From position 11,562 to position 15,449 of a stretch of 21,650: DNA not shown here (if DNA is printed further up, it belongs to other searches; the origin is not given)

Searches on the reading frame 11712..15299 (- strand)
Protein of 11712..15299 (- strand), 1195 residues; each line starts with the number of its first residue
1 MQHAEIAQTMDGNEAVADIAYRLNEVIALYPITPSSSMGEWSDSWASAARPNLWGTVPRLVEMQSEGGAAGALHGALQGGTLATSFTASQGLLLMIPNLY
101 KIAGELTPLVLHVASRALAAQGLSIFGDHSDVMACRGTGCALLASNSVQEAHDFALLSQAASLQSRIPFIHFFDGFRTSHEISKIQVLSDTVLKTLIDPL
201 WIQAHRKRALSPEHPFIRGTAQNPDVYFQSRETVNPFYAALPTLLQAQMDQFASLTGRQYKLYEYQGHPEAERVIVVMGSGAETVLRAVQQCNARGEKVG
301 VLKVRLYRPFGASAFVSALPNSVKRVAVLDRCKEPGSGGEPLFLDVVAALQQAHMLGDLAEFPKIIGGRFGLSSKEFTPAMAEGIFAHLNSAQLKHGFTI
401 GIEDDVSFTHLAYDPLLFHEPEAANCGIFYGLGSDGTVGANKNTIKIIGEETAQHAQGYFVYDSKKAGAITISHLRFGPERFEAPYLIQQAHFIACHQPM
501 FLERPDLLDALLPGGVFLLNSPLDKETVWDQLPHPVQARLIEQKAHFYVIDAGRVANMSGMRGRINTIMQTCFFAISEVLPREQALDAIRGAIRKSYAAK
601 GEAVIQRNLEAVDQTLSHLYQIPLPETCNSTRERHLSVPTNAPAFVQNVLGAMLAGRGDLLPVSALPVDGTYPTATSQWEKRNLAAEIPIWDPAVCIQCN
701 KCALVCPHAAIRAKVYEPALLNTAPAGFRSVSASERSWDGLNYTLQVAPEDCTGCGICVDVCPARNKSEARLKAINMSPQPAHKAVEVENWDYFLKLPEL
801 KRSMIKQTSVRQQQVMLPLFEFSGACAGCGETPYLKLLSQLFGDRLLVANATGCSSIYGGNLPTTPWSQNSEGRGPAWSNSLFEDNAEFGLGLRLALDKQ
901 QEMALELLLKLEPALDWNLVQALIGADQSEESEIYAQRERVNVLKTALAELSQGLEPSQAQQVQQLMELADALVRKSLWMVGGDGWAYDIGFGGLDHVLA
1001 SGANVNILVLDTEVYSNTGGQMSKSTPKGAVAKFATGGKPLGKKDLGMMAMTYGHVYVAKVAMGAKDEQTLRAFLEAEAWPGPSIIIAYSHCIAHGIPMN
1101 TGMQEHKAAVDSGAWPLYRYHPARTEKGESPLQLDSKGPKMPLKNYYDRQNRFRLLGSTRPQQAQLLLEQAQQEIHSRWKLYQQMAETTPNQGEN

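Call 4: search_protein_families(library=pfam, proteins=[window:11712-15299:-], max_evalue=0.01)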
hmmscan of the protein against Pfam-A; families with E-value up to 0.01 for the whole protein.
window:11712-15299:- (1195 aa): 17 families
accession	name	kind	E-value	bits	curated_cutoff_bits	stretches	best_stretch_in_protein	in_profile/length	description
PF01855.24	POR_N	-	1.1e-77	261.4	27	1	20-246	3-227/231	Pyruvate flavodoxin/ferredoxin oxidoreductase, thiamine diP-bdg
PF01558.24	POR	-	3.9e-29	102.5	27.4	1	433-615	1-171/173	Pyruvate ferredoxin/flavodoxin oxidoreductase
PF10371.14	EKR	-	6.5e-24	84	27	1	632-685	2-55/55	Domain of unknown function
PF17147.9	PFOR_II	-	1.3e-14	54.8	27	1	271-353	1-81/102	Pyruvate:ferredoxin oxidoreductase core domain II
PF12838.12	Fer4_7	-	3.1e-10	40.8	27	1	696-764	2-50/52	4Fe-4S dicluster domain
PF14697.11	Fer4_21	-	3e-09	37.3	35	2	744-764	33-53/59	4Fe-4S dicluster domain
PF13484.11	Fer4_16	-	5.1e-09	37.2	30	1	696-764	2-65/66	4Fe-4S double cluster binding domain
PF00037.32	Fer4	-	9e-09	35.2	21.1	2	689-712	1-24/24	4Fe-4S binding domain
PF02775.26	TPP_enzyme_C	-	4.7e-08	33.4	21.9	1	975-1086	46-149/151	Thiamine pyrophosphate enzyme, C-terminal TPP binding domain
PF12837.12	Fer4_6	-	5.9e-08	32.7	25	2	688-711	1-24/24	4Fe-4S binding domain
PF13187.11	Fer4_9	-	3e-07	30.8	27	2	696-764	2-49/52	4Fe-4S dicluster domain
PF13237.11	Fer4_10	-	3.5e-07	30.5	25.5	2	690-763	3-53/53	4Fe-4S dicluster domain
PF12797.12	Fer4_2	-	8.4e-07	29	24.5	1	749-764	7-22/22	4Fe-4S binding domain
PF13183.11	Fer4_8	-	1.8e-06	28.8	27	1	696-764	5-66/68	4Fe-4S dicluster domain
PF12800.12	Fer4_4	-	0.00088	19.9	24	1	749-764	1-16/17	4Fe-4S binding domain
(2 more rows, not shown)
